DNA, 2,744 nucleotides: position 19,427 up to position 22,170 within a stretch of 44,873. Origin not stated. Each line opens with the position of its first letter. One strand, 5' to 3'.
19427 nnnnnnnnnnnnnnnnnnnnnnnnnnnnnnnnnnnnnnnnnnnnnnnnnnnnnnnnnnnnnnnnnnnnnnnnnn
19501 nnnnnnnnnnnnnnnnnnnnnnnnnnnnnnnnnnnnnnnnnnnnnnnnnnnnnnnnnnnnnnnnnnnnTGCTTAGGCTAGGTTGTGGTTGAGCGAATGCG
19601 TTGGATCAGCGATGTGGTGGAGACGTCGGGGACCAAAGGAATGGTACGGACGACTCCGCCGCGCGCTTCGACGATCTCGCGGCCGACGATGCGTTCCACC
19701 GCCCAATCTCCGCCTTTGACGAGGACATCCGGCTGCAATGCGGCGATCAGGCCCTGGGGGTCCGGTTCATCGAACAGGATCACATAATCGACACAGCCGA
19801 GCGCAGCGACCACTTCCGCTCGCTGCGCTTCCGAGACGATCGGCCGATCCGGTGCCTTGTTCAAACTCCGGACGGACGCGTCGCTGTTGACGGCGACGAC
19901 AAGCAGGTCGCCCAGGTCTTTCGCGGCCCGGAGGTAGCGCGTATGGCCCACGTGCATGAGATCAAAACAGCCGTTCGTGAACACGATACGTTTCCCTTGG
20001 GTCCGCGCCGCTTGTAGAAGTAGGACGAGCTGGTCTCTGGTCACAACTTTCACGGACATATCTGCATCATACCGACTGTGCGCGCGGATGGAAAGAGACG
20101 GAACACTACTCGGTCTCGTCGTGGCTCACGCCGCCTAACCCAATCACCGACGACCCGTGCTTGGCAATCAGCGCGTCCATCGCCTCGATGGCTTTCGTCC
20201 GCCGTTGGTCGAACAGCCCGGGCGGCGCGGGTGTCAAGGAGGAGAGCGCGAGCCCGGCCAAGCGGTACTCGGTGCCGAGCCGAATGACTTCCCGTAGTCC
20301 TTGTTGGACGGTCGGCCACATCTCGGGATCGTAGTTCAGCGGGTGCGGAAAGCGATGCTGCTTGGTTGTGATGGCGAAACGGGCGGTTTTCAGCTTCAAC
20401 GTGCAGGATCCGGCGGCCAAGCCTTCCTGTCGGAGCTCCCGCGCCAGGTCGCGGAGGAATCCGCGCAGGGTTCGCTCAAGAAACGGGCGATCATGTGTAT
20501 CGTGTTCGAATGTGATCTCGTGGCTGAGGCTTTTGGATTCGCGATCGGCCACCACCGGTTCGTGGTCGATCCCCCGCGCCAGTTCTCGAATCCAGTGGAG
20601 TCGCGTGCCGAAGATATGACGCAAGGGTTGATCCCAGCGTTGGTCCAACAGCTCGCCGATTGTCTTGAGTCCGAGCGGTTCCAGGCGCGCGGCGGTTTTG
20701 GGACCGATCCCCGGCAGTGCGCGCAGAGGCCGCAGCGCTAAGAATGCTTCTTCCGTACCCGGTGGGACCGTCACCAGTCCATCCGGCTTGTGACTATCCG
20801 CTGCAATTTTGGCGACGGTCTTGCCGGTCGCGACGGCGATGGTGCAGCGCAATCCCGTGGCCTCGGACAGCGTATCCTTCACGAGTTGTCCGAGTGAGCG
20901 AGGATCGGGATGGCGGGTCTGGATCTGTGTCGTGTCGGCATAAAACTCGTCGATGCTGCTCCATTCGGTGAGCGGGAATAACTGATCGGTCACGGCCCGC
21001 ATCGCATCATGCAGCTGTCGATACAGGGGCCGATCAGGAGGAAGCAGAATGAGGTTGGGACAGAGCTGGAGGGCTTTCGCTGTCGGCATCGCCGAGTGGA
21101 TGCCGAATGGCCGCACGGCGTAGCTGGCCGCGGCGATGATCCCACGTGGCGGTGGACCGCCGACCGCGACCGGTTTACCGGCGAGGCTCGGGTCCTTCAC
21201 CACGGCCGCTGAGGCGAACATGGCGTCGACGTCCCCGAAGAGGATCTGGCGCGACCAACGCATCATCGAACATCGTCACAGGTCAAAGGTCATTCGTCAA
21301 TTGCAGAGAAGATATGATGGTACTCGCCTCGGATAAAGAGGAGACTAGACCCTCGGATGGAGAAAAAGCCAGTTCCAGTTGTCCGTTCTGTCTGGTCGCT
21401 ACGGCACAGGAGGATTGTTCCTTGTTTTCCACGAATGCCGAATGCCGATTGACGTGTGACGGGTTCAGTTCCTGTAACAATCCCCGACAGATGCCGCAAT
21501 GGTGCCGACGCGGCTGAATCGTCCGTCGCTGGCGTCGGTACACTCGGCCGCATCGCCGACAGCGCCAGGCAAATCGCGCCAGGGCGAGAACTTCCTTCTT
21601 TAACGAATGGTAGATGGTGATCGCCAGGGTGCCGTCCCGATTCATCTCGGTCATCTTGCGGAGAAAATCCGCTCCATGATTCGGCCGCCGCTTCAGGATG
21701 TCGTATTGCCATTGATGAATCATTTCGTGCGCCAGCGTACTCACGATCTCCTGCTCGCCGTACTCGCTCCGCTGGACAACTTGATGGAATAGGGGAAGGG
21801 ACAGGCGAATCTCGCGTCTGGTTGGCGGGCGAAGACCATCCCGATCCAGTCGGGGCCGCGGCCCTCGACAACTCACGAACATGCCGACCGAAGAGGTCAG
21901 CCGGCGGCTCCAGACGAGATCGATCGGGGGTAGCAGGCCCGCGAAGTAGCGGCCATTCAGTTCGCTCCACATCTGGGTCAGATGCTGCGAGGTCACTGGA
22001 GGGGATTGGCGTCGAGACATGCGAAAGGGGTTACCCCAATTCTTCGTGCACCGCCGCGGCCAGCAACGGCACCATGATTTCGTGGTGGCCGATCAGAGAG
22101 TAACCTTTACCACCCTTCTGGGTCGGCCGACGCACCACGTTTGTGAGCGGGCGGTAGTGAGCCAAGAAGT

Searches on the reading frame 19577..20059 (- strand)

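Call 22: search_protein_families(library=pfam, proteins=[window:19577-20059:-], max_evalue=0.00001)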
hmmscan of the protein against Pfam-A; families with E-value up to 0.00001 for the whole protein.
window:19577-20059:- (160 aa): 1 family
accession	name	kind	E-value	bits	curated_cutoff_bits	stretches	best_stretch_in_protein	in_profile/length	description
PF01467.32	CTP_transf_like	-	6.4e-20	72.2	21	1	27-153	1-132/133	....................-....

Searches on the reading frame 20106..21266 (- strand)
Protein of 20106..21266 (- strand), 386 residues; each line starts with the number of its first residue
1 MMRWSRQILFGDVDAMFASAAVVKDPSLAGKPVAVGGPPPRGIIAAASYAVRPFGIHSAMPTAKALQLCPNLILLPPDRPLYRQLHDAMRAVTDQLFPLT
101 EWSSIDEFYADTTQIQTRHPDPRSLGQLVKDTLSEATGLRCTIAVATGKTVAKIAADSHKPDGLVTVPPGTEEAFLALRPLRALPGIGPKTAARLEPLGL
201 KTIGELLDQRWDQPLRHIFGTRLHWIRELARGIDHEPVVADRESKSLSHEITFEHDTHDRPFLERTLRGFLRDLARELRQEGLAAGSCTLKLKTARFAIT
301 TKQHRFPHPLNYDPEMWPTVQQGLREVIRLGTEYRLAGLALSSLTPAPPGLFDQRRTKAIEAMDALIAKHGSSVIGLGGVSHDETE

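Call 21: search_protein_families(library=pfam, proteins=[window:20106-21266:-], max_evalue=0.00001)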
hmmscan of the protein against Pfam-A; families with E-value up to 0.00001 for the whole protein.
window:20106-21266:- (386 aa): 2 families
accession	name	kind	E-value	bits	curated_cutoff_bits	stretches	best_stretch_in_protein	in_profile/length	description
PF00817.25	IMS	-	1.7e-37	129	23.2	1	12-157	2-148/148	impB/mucB/samB family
PF11799.13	IMS_C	-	6.2e-21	75.3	20.7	1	244-348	1-103/109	impB/mucB/samB family C-terminal domain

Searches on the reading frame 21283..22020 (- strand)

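Call 22: search_protein_families(library=pfam, proteins=[window:21283-22020:-], max_evalue=0.00001)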
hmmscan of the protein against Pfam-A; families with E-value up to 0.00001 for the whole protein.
window:21283-22020:- (245 aa): 1 family
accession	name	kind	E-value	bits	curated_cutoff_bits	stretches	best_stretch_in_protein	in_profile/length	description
PF10263.15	SprT-like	-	5.7e-16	58.8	25.6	1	15-138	2-108/108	SprT-like family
